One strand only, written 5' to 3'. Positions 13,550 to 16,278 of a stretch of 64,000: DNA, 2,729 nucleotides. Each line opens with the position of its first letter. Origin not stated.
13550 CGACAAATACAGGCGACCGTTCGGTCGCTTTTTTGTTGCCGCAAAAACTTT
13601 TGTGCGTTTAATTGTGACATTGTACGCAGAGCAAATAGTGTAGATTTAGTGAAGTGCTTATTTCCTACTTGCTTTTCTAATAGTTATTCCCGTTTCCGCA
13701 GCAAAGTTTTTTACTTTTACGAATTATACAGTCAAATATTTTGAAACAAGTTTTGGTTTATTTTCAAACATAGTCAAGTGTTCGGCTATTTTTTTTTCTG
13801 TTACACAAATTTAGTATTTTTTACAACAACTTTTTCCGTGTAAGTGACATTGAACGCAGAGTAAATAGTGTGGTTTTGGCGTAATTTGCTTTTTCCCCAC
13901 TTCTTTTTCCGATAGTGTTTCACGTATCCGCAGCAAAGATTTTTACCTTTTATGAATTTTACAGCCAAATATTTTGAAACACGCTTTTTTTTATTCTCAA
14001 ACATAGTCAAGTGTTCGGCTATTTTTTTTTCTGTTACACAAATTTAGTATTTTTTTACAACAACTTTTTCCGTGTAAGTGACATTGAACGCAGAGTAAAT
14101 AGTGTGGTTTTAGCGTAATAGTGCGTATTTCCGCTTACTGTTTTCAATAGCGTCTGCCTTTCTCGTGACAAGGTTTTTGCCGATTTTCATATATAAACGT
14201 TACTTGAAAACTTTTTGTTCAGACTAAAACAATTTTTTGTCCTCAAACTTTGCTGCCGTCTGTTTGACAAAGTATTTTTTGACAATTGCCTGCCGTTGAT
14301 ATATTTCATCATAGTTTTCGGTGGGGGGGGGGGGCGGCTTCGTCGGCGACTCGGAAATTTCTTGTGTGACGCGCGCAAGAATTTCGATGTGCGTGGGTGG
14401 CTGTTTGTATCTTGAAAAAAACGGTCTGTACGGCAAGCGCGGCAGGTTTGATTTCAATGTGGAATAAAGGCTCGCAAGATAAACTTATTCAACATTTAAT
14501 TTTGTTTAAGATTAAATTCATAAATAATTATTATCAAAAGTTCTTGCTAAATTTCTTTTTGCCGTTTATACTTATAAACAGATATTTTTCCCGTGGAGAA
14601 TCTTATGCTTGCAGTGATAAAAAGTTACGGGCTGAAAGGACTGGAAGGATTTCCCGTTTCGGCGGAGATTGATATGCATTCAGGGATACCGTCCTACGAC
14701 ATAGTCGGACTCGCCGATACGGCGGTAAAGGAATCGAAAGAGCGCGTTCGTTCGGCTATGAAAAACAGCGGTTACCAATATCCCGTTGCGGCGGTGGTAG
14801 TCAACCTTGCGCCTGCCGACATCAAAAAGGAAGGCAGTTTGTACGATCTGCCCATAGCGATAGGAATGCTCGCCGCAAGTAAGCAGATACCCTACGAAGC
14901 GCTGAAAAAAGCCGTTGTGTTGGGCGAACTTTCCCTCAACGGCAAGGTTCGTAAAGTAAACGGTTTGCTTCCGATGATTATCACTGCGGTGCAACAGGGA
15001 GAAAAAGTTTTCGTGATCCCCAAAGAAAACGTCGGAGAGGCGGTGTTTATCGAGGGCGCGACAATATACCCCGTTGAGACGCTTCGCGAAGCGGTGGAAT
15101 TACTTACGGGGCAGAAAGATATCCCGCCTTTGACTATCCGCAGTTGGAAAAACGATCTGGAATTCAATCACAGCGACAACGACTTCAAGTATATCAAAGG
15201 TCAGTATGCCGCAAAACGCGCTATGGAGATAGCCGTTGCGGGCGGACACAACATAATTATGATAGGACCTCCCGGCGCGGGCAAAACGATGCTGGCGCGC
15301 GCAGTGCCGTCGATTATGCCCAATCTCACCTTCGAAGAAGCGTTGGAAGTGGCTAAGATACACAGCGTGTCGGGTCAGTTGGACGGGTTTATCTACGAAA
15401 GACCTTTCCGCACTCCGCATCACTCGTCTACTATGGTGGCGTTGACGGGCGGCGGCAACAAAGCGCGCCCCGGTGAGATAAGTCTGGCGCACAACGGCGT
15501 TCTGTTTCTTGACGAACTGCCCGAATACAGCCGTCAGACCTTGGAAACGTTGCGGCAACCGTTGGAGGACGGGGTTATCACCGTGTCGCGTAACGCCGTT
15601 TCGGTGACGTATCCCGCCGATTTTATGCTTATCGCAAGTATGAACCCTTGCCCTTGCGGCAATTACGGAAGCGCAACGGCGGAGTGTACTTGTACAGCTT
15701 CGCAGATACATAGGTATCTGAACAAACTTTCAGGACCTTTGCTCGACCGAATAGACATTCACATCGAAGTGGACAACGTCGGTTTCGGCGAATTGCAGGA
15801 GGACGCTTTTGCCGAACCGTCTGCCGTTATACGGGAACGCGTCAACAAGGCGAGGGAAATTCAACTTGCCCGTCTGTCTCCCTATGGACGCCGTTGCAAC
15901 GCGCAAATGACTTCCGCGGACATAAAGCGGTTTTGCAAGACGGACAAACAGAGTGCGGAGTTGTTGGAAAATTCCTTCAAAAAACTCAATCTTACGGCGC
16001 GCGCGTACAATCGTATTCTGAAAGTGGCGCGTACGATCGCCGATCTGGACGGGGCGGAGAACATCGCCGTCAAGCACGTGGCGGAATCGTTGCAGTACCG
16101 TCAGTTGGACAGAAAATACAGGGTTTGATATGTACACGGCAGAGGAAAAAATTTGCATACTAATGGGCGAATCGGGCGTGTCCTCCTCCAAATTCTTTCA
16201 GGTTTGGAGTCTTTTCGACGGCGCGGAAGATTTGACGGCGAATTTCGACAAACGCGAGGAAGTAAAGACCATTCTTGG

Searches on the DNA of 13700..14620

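Call 77: search_rna_families(source=window, start=13700, end=14620, threshold=evalue, max_evalue=0.1)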
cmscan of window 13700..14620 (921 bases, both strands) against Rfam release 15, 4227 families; matches with E-value up to 0.1: 0.
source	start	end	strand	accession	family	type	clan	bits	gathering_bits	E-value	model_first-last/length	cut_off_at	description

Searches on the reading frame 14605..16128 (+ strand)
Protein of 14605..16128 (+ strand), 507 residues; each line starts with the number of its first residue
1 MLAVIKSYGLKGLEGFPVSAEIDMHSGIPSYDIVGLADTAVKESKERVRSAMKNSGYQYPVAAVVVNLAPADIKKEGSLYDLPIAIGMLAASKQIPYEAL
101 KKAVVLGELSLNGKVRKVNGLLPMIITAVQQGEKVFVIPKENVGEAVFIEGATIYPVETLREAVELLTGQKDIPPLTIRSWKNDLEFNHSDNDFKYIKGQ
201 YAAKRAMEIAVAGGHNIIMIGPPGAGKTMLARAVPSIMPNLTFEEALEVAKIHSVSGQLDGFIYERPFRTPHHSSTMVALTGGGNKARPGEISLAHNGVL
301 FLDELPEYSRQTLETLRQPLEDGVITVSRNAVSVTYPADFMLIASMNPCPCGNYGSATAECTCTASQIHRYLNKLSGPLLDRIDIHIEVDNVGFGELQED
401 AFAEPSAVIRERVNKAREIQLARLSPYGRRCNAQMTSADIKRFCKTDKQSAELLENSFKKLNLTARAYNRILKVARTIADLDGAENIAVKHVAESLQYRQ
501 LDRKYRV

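Call 73: find_encoding_contigs(protein=window:14605-16128:+, flank=1500, max_places=10)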
Protein window:14605-16128:+ (507 aa): 2 contigs read that carry it; 1 place shown.
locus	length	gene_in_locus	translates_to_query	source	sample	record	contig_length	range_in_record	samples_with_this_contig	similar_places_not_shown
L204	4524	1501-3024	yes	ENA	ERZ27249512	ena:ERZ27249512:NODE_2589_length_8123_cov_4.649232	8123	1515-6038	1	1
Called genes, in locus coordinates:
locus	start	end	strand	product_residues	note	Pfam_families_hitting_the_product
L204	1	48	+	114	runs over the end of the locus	PF08378:NERD, PF02021:UPF0102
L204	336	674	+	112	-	PF01245:Ribosomal_L19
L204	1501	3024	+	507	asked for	PF13541:ChlI, PF00158:Sigma54_activat (faint), PF01078:Mg_chelatase, PF07728:AAA_5, PF00493:MCM (weak), PF13335:Mg_chelatase_C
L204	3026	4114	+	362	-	PF02481:DNA_processg_A, PF17782:WHD_DprA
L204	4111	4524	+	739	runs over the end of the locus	PF01751:Toprim, PF01131:Topoisom_bac, PF13408:Zn_ribbon_recom (faint), PF01396:Zn_ribbon_Top1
